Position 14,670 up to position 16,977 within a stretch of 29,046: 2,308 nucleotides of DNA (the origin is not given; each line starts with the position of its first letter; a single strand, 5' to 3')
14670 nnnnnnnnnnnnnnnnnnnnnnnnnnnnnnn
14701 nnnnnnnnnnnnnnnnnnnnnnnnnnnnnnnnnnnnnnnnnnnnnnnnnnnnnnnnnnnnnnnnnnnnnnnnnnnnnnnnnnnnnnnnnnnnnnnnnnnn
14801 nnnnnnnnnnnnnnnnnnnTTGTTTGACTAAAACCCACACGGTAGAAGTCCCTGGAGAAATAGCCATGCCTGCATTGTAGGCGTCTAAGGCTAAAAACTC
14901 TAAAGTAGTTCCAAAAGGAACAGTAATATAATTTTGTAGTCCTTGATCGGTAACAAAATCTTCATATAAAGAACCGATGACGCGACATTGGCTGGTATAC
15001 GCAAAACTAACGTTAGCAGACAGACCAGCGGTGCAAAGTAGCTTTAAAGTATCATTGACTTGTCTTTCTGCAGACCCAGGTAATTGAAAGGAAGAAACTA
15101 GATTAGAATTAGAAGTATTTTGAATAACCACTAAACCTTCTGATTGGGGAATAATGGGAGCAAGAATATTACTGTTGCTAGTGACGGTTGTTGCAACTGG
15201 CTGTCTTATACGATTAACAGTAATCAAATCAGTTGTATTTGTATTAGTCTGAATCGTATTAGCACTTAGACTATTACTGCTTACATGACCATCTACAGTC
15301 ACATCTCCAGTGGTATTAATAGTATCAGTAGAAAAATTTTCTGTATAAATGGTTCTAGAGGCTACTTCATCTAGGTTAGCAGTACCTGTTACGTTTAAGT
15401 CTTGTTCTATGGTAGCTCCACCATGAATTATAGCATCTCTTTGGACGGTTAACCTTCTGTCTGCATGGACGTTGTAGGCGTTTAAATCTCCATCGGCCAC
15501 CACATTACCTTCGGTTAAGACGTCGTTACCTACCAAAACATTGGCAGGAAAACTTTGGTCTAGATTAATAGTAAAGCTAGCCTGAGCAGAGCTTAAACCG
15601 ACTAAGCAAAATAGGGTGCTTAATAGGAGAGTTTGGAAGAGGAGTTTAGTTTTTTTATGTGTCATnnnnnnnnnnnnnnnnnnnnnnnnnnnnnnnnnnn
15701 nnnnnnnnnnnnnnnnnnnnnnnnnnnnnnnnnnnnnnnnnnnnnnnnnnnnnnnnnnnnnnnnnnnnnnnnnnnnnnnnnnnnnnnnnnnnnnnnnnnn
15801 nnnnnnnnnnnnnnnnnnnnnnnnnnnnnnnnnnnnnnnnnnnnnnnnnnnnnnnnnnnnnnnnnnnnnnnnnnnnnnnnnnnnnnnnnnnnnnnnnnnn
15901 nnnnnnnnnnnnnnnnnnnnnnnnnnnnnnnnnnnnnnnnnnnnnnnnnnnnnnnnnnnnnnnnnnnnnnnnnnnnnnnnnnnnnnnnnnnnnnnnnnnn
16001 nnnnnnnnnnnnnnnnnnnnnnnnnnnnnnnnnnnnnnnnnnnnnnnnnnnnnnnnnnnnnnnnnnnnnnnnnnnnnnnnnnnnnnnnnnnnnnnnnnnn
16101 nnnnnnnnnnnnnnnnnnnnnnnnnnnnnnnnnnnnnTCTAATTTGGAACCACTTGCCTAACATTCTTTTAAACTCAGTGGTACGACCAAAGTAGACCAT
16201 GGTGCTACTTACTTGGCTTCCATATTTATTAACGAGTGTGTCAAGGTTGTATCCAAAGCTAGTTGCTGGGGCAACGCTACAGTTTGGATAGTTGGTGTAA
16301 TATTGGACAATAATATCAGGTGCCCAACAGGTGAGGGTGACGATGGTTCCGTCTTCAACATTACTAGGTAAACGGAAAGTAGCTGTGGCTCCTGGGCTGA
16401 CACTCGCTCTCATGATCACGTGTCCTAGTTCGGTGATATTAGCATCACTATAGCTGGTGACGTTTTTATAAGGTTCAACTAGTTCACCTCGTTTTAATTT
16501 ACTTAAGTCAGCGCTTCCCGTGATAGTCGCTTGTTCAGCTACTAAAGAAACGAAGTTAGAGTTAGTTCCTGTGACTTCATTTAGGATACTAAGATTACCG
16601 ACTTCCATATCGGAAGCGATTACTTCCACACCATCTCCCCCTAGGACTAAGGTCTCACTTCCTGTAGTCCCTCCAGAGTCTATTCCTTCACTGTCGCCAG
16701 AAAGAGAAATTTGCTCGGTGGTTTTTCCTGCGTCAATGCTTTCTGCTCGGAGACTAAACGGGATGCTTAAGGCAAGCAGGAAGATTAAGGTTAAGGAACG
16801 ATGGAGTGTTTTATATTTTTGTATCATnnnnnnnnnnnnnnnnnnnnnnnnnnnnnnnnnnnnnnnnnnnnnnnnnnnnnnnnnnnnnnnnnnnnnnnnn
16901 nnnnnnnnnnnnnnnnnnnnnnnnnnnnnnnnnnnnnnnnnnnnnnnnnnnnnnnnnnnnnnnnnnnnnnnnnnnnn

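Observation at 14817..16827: Tandem paralogous secreted Thr/Ser/Asn-rich proteins with a shared C-terminal Cys-loop domain and no recognisable family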

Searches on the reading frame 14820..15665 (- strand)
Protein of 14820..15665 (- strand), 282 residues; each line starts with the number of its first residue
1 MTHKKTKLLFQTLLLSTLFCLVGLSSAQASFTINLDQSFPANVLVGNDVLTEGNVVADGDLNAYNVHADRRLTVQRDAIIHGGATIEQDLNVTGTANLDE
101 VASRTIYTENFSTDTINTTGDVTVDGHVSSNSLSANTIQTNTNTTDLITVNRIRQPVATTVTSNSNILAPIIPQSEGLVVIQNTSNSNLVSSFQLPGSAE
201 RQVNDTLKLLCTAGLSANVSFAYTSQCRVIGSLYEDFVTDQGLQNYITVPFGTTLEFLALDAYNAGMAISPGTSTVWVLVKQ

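Call 8: search_protein_families(library=pfam, proteins=[window:14820-15665:-], max_evalue=10)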
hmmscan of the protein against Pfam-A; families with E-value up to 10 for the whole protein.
window:14820-15665:- (282 aa): 3 families
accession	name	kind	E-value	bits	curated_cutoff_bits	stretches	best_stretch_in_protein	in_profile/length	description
PF03961.19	FapA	-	0.004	17.2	31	1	39-148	18-120/272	Flagellar Assembly Protein A beta solenoid domain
PF20944.2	StcE_b-sandwich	-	0.06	13.8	27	1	183-223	7-45/75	Metalloprotease StcE, beta-sandwich domain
PF04519.19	Bactofilin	-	0.086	13.5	27.9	1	48-103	12-65/98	Polymer-forming cytoskeletal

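Call 10: find_homologous_proteins(query=window:14820-15665:-, max_evalue=0.01)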
Query window:14820-15665:- (282 aa): 1 proteins with E <= 0.01 among 1057 candidates.
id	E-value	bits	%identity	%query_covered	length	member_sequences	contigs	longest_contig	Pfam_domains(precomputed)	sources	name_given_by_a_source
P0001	1.9e-174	596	100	100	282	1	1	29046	-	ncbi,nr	ncbi:MAG: hypothetical protein KDK66_00075 [Deltaproteobacteria bacterium]|nr:hypothetical protein [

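Call 24: predict_structure(protein=window:14820-15665:-)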
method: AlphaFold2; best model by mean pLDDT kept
length: 282 residues; sequences in the alignment: 1
mean_pLDDT: 40.9   pTM: 0.30
mean pLDDT of the five models: 40.9, 37.4, 31.7, 30.3, 29.2
residues with pLDDT >= 90: 0; 70-90: 0; 50-70: 55; < 50: 227
segments of 3 or more residues with pLDDT < 50: 23-54, 64-66, 82-84, 100-103, 105-115, 118-282
pLDDT, mean of each block of 10 residues (from residue 1): 56 58 44 44 42 49 49 54 50 51 41 46 36 38 36 37 38 36 34 36 42 34 30 33 35 32 34 33 29
secondary structure, 60 per line:
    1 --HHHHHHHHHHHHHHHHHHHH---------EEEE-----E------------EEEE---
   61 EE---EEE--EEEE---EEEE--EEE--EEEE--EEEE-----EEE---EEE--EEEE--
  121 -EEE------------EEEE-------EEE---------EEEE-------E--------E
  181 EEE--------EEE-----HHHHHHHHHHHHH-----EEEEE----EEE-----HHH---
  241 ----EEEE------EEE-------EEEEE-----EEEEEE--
elements in order: H3-22 E32-35 E54-57 E66-68 E71-74 E78-81 E84-86 E89-92 E95-98 E104-106 E110-112 E115-118 E122-124 E137-140 E148-150 E160-163 E180-183 E192-194 H200-212 E218-222 E227-229 E245-248 E255-257 E265-269 E275-280

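Call 27: search_protein_representatives(protein=window:14820-15665:-)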
Query: 282 residues. Proteins with E-value up to 0.001 (for the whole library): 4; up to 1e-10: 3; up to 1e-30: 1. The best 4 are listed.
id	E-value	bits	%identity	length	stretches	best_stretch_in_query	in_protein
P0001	6.0e-175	595.8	100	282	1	1-282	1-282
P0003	4.7e-14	68.8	42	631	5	67-100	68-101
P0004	7.2e-13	64.9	31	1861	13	83-159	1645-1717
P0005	2.2e-05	40.4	36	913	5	221-253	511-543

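Call 37: search_solved_structures(query=window:14820-15665:-, max_evalue=10, show_alignments=2)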
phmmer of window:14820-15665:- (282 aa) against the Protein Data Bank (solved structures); distinct sequences matched with E-value up to 10: 0.

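Call 39: search_protein_families(library=ncbifam, proteins=[window:14820-15665:-, P0003, P0004], max_evalue=1)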
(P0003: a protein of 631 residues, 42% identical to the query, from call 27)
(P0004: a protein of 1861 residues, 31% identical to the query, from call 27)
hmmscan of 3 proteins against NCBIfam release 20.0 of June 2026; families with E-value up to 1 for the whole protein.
window:14820-15665:- (282 aa): 0 families

P0003 (631 aa): 5 families
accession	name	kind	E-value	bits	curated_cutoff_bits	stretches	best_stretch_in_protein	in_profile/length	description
NF033477.2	EmaA_autotrans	exception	2.9e-13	48.1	3000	4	488-623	519-644/2100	collagen-binding adhesin autotransporter EmaA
NF040481.1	YdcK_fam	equivalog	4.6e-05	22.5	350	2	6-88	235-318/326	YdcK family protein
NF040984.1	BimA_first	exception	0.00054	19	800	1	436-506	322-392/517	trimeric autotransporter actin-nucleating factor BimA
NF033481.2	auto_Ata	exception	0.011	13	2500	3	309-420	1351-1447/1862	trimeric autotransporter adhesin Ata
NF009971.0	PRK13435.1-2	subfamily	0.032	14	151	0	32-63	76-107/141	response regulator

P0004 (1861 aa): 1 family
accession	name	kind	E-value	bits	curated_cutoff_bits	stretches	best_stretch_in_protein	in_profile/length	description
NF008209.0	PRK10972.1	equivalog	0.02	15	96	0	315-361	25-70/109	cell division protein ZapA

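Call 40: search_protein_families(library=pfam, proteins=[P0003, P0004], max_evalue=0.01)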
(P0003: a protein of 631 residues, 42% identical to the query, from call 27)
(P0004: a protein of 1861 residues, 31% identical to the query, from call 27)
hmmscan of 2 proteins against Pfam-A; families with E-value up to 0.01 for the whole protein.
P0003 (631 aa): 3 families
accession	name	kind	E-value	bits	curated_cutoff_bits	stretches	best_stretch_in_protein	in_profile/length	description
PF05662.19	YadA_stalk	-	3.7e-15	56.5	28.4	2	592-627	1-33/43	Coiled stalk of trimeric autotransporter adhesin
PF05658.19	YadA_head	-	1.6e-08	35.1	25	1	439-465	1-27/27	YadA head domain repeat (2 copies)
PF25084.1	LbH_EIF2B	-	0.00059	20.3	54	0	4-92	11-104/105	EIF2B subunit epsilon LbH domain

P0004 (1861 aa): 0 families

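Call 55: find_encoding_contigs(protein=P0001, flank=10000, max_places=3)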
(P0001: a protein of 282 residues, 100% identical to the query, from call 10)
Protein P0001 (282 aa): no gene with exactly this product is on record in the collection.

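Call 73: fold_search(model_id=the predicted structure, library=pdb)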
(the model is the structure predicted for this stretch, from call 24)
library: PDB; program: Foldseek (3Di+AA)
matches with E <= 10: 11; with E <= 0.001: 0
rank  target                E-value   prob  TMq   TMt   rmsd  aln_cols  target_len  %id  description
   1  7jvi_A                4.3e-01  0.10  0.19  0.16  15.3       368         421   10  Crystal structure of a beta-helix domain retrieved from capybara gut metagenome (released 2021-09-08)
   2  7koh_A                1.3e+00  0.03  0.13  0.09  15.2       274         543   12  Crystal structure of antigen 43 from Escherichia coli EDL933 (released 2022-03-09)
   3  3syj                  1.8e+00  0.08  0.22  0.10  13.2       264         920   10  Crystal structure of the Haemophilus influenzae Hap adhesin (released 2011-08-24)
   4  3t9g_B                3.7e+00  0.06  0.19  0.25  10.2       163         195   14  The crystal structure of family 3 pectate lyase from Caldicellulosiruptor bescii (released 2012-05-09)
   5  7ko9                  4.7e+00  0.03  0.19  0.13  13.6       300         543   12  Crystal structure of antigen 43 from uropathogenic Escherichia coli UTI89 (released 2022-03-09)
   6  6ive_E                5.0e+00  0.02  0.12  0.16  13.1       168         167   10  Molecular structure of a thermostable and a Zinc ion binding gamma-class carbonic anhydrase (released 2019-04-03)
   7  2nw0_A                7.0e+00  0.02  0.12  0.17  12.2       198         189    8  Crystal structure of a lysin (released 2006-12-05)
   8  8e7f                  8.9e+00  0.02  0.17  0.10  13.0       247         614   10  Crystal structure of the autotransporter Ssp from Serratia marcescens. (released 2023-03-08)
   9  3hmc                  8.9e+00  0.02  0.13  0.17  12.1       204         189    8  Endolysin from Bacillus anthracis (released 2010-06-09)
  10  3fsb_A                8.9e+00  0.01  0.12  0.12  14.0       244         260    7  Crystal structure of QdtC, the dTDP-3-amino-3,6-dideoxy-D-glucose N-acetyl transferase from Thermoanaerobacterium ther (released 2009-02-17)
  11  4z06_A                9.4e+00  0.01  0.14  0.18  14.1       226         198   10  C. bescii Family 3 pectate lyase double mutant K108A/R133A in complex with ALPHA-D-GALACTOPYRANURONIC ACID (released 2015-12-23)

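Call 78: search_protein_families(library=phrogs, proteins=[window:14820-15665:-], max_evalue=0.1)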
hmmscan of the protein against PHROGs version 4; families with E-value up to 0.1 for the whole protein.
window:14820-15665:- (282 aa): 0 families

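Call 79: search_protein_families(library=padloc, proteins=[window:14820-15665:-], max_evalue=0.1)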
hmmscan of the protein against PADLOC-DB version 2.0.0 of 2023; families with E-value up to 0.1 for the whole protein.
window:14820-15665:- (282 aa): 0 families

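Call 80: search_dna_similar(query=window:14820-15665:-, collection=phages, mode=protein, max_evalue=0.01, max_rows=8)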
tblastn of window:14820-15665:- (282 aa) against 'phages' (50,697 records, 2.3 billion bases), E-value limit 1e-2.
No match.

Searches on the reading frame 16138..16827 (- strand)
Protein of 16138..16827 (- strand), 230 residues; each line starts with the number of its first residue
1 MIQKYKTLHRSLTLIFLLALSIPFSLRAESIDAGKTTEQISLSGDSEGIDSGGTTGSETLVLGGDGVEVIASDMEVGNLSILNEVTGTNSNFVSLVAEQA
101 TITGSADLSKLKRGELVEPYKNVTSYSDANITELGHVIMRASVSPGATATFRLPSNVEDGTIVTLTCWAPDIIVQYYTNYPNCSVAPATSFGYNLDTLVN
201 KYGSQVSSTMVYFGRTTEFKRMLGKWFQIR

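Call 8: search_protein_families(library=pfam, proteins=[window:16138-16827:-], max_evalue=10)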
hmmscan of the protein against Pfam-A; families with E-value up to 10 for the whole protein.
window:16138-16827:- (230 aa): 1 family
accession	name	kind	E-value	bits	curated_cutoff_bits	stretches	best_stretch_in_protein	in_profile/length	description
PF20944.2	StcE_b-sandwich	-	0.18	12.3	27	0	148-169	14-35/75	Metalloprotease StcE, beta-sandwich domain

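Call 11: find_homologous_proteins(query=window:16138-16827:-, max_evalue=0.01)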
Query window:16138-16827:- (230 aa): 1 proteins with E <= 0.01 among 694 candidates.
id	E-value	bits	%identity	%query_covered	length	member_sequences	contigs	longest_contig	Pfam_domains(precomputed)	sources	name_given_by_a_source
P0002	3.8e-145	499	100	100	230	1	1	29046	-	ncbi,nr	ncbi:MAG: hypothetical protein KDK66_00080 [Deltaproteobacteria bacterium]|nr:hypothetical protein [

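Call 38: search_solved_structures(query=window:16138-16827:-, max_evalue=10, show_alignments=2)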
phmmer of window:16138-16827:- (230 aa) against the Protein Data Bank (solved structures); distinct sequences matched with E-value up to 10: 7.
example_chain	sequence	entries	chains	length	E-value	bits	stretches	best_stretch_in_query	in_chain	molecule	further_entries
8k6t_A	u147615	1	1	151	0.14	14.7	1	20-48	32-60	FctB3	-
3klq_A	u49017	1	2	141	0.18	14.4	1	20-48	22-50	Putative pilus anchoring protein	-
3gkn_A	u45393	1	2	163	0.51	13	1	147-203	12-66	Bacterioferritin comigratory protein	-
3gkm_A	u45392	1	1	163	1.3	11.7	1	147-203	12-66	Bacterioferritin comigratory protein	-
5io2_A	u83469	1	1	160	1.6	11.3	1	148-203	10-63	Bacterioferritin comigratory protein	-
3gkk_A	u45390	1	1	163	1.7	11.2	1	147-202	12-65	Bacterioferritin comigratory protein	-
5iox_A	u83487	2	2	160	2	11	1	147-202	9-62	Bacterioferritin comigratory protein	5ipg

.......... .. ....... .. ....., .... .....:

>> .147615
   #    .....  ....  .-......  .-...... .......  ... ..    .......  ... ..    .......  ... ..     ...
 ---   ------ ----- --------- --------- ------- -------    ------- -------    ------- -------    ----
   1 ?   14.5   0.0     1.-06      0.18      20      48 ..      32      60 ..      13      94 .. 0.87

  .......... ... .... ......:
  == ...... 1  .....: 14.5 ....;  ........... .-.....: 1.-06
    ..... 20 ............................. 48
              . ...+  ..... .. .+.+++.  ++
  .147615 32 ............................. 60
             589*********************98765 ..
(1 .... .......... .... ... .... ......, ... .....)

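Call 39: search_protein_families(library=ncbifam, proteins=[window:16138-16827:-], max_evalue=1)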
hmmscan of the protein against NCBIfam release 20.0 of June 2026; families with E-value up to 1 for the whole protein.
window:16138-16827:- (230 aa): 1 family
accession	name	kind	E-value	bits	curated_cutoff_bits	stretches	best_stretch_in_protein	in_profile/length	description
NF047957.1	CopZ_AFE_1862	equivalog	0.044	14.2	85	1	82-111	21-50/62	CopZ family metallochaperone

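Call 48: predict_structure(alignment_id=A2)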
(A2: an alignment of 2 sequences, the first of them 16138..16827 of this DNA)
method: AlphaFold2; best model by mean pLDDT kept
length: 230 residues; sequences in the alignment: 2
mean_pLDDT: 37.3   pTM: 0.39
mean pLDDT of the five models: 37.3, 36.2, 34.6, 34.2, 29.6
residues with pLDDT >= 90: 0; 70-90: 0; 50-70: 67; < 50: 163
segments of 3 or more residues with pLDDT < 50: 23-136, 140-148, 169-181, 187-209
pLDDT, mean of each block of 10 residues (from residue 1): 54 62 38 26 24 23 22 22 21 20 27 33 26 42 46 55 54 36 48 30 36 55 56
secondary structure, 60 per line:
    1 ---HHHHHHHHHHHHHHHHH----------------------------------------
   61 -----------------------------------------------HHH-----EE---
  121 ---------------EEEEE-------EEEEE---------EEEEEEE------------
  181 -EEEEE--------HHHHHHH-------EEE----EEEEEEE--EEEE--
elements in order: H4-20 E136-140 E148-152 E162-168 E182-186 H195-201 E209-211 E216-222 E225-228

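Call 50: fold_search(model_id=the predicted structure, library=pdb)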
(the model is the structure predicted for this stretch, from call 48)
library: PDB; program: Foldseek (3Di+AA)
matches with E <= 10: 177; with E <= 0.001: 0
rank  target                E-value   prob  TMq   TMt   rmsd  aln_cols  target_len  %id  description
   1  24qj                  5.9e-03  0.72  0.26  0.13  28.7       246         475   15  Crystal structure of a tailspike depolymerase (Solidus_gp83) from Acinetobacter phage Solidus (released 2026-03-25)
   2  6o38_A                6.3e-03  1.00  0.22  0.10   5.8       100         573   13  Structure of a chaperone-substrate complex (released 2019-07-24)
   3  6o38_C                7.7e-03  1.00  0.23  0.11   3.9        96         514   14  Structure of a chaperone-substrate complex (released 2019-07-24)
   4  6o38_F                7.7e-03  0.99  0.22  0.10   5.8       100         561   13  Structure of a chaperone-substrate complex (released 2019-07-24)
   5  4dny                  7.7e-03  0.99  0.21  0.41   5.8        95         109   16  Crystal structure of enterohemorrhagic E. coli StcE(132-251) (released 2012-05-16)
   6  7rfo_B                1.9e-02  0.30  0.21  0.16  24.0       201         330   13  SeMet Tailspike protein 4 (TSP4) phage CBA120, residues 1-335, obtained in the presence of LiSO4 (released 2022-02-23)
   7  9ny6_C                2.0e-02  0.38  0.23  0.18  27.6       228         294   14  Pseudomonas phage Pa223 capsid spike (released 2025-08-06)
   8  9f4a_LS               2.3e-02  0.41  0.23  0.10  26.3       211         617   10  Interface between baseplate cup and extended tail tube/sheath of Klebsiella phage KP1 variant vB_Kpn_Lilla1 (released 2025-05-14)
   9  7rfv                  3.0e-02  0.33  0.21  0.21  15.7       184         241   15  Tailspike protein 4 (TSP4) from phage CBA120, residues 1-250, obtained in the presence of PEG8000 (released 2022-02-23)
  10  7rej_B                3.4e-02  0.25  0.21  0.19  17.2       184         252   15  Tailspike protein 4 (TSP4) from phage CBA120, residues 1-335, obtained in the presence of NaK-Tartrate (released 2022-02-23)
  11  3uh8                  8.4e-02  0.07  0.13  0.20  10.6       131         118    9  N-terminal domain of phage TP901-1 ORF48 (released 2012-05-30)
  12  7rfo_A                1.1e-01  0.16  0.20  0.15  15.6       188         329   13  SeMet Tailspike protein 4 (TSP4) phage CBA120, residues 1-335, obtained in the presence of LiSO4 (released 2022-02-23)
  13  4v96_AQ               1.2e-01  0.06  0.12  0.10  11.2       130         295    9  The structure of a 1.8 MDa viral genome injection device suggests alternative infection mechanisms (released 2014-07-09)
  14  4v96_AK               1.2e-01  0.05  0.12  0.10  11.2       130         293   10  The structure of a 1.8 MDa viral genome injection device suggests alternative infection mechanisms (released 2014-07-09)
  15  4v96_AH               1.2e-01  0.05  0.12  0.10  11.2       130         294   10  The structure of a 1.8 MDa viral genome injection device suggests alternative infection mechanisms (released 2014-07-09)
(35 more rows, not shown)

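Call 78: search_protein_families(library=phrogs, proteins=[window:16138-16827:-], max_evalue=0.1)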
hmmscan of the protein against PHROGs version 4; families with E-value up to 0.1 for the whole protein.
window:16138-16827:- (230 aa): 0 families

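Call 79: search_protein_families(library=padloc, proteins=[window:16138-16827:-], max_evalue=0.1)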
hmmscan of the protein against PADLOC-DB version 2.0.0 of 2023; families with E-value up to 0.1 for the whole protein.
window:16138-16827:- (230 aa): 1 family
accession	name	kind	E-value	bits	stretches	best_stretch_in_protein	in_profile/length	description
PDLC02569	DrmA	-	0.0022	13.8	1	78-186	367-471/1095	DrmA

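Call 81: search_dna_similar(query=window:16138-16827:-, collection=phages, mode=protein, max_evalue=0.01, max_rows=8)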
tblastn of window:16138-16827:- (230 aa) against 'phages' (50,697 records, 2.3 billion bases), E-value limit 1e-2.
No match.
